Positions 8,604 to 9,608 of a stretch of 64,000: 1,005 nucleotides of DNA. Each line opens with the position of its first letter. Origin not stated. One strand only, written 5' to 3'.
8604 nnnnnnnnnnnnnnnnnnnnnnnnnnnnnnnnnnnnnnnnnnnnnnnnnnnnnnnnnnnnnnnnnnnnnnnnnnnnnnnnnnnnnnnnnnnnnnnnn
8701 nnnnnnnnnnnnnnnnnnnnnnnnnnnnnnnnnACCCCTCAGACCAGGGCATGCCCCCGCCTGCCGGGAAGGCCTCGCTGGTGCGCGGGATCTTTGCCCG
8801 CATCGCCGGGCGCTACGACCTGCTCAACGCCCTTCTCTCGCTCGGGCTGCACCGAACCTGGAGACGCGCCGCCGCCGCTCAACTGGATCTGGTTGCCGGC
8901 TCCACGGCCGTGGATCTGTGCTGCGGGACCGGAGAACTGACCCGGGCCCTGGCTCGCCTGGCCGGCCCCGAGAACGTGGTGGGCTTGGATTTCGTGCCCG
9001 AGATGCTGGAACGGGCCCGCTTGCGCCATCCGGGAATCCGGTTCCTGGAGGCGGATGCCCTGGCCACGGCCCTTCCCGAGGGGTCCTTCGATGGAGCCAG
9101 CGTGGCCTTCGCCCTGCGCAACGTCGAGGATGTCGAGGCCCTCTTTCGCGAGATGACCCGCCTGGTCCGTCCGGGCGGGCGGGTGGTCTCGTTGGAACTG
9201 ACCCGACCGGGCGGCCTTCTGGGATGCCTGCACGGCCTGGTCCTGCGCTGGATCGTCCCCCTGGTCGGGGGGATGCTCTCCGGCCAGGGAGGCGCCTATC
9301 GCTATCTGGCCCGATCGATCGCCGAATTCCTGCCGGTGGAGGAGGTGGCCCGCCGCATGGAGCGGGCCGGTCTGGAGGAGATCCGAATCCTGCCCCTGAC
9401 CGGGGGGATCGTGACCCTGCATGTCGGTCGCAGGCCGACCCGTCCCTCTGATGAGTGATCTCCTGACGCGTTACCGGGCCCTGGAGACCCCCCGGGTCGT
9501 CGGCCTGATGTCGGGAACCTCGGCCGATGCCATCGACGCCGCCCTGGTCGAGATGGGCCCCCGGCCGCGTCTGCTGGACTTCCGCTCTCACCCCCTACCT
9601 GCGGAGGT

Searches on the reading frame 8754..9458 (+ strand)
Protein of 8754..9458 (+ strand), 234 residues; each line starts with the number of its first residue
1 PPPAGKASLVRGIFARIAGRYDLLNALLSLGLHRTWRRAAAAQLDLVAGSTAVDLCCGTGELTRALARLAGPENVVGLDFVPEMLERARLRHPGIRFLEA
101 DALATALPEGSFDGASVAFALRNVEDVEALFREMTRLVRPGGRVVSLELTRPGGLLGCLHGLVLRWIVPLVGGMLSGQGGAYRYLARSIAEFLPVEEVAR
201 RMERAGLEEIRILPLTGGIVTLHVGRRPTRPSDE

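Call 5: search_protein_families(library=ncbifam, proteins=[window:8754-9458:+], max_evalue=1)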
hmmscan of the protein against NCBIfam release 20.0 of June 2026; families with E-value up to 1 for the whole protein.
window:8754-9458:+ (234 aa): 55 families (the best 25 are shown)
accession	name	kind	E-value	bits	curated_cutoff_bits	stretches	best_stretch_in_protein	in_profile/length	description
TIGR01934.1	MenG_MenH_UbiE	subfamily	4.7e-58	196.1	158.35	1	10-226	1-222/223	ubiquinone/menaquinone biosynthesis methyltransferase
NF001244.0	PRK00216.1-5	equivalog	8.7e-57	192.1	216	1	7-226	7-234/236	bifunctional demethylmenaquinone methyltransferase/2-methoxy-6-polyprenyl-1,4-benzoquinol methylase UbiE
NF001241.0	PRK00216.1-2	equivalog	9.9e-46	156.2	327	1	10-228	13-230/231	demethylmenaquinone methyltransferase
NF052510.1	methyltran_MpqE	exception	4e-45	154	335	1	6-226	4-233/234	methyl-plastoquinone biosynthesis methyltransferase MpqE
NF001240.0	PRK00216.1-1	equivalog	5.8e-44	150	378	1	5-227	20-250/251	bifunctional demethylmenaquinone methyltransferase/2-methoxy-6-polyprenyl-1,4-benzoquinol methylase UbiE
NF001243.0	PRK00216.1-4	equivalog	7.1e-43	146.6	235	1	8-228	7-234/237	demethylmenaquinone methyltransferase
NF001242.0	PRK00216.1-3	equivalog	7.6e-41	140.2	351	1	6-225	26-255/258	bifunctional demethylmenaquinone methyltransferase/2-methoxy-6-polyprenyl-1,4-benzoquinol methylase UbiE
TIGR02752.1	MenG_heptapren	equivalog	3e-39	134.9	419.85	1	6-225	3-229/231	demethylmenaquinone methyltransferase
NF043040.1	corrin_prot_MT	hypoth_equivalog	3.2e-15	56.2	180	1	18-172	12-173/216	corrinoid protein-associated methyltransferase CpaM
NF045667.1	MTase_DVU1556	equivalog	1.9e-13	50.4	155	1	38-173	12-130/213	DVU_1556 family methyltransferase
NF004452.0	PRK05785.1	equivalog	2e-12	47.1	207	1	9-195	10-192/228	hypothetical protein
TIGR02072.1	BioC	equivalog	3.4e-12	46.7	184.95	1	51-145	37-131/244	malonyl-ACP O-methyltransferase BioC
NF041537.1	ArsM_AhpD_UU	exception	5.3e-12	45.2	510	1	47-145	75-179/345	arsenite methyltransferase/AhpD domain selenoprotein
NF007610.0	PRK10258.1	equivalog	6e-12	45.4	342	1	41-146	35-138/251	malonyl-ACP O-methyltransferase BioC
NF045825.1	FAmtase_mtf2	equivalog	3.1e-10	39.7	400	1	39-146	50-158/248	fatty-acid O-methyltransferase Mtf2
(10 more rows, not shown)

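Call 6: search_protein_families(library=pfam, proteins=[window:8754-9458:+], max_evalue=1)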
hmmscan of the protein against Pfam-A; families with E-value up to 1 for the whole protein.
window:8754-9458:+ (234 aa): 13 families
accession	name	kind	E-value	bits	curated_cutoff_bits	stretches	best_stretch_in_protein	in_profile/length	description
PF01209.24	Ubie_methyltran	-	3.2e-45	154.7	20.1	1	8-225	7-231/233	ubiE/COQ5 methyltransferase family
PF08241.18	Methyltransf_11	-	5.4e-21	75.5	21.2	1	53-145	1-94/95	Methyltransferase domain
PF13649.12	Methyltransf_25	-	5.6e-21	75.5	27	1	53-142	2-97/97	Methyltransferase domain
PF08242.18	Methyltransf_12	-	3e-13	50.8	30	1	54-144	2-98/98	Methyltransferase domain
PF13489.12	Methyltransf_23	-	1.1e-12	48.4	27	1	38-208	11-160/164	Methyltransferase domain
PF13847.12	Methyltransf_31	-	2.1e-12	47.4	27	1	49-146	4-109/145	Methyltransferase domain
PF01728.25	FtsJ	-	1.6e-06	28.6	24.1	1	46-104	19-77/181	FtsJ-like methyltransferase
PF01135.25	PCMT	-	0.0021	18.3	20.3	1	43-91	68-117/210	Protein-L-isoaspartate(D-aspartate) O-methyltransferase (PCMT)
PF05401.17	NodS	-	0.014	15.6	24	1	51-144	46-142/201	Nodulation protein S (NodS)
PF00891.24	Methyltransf_2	-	0.022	14.5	22.3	1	40-148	54-166/210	O-methyltransferase domain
PF13679.12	Methyltransf_32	-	0.048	14.1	27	1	50-93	27-74/143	Methyltransferase domain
PF02390.23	Methyltransf_4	-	0.22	11.4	24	1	51-118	4-79/173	Putative methyltransferase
PF07021.18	MetW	-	0.33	11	21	1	47-138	12-102/193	Methionine biosynthesis protein MetW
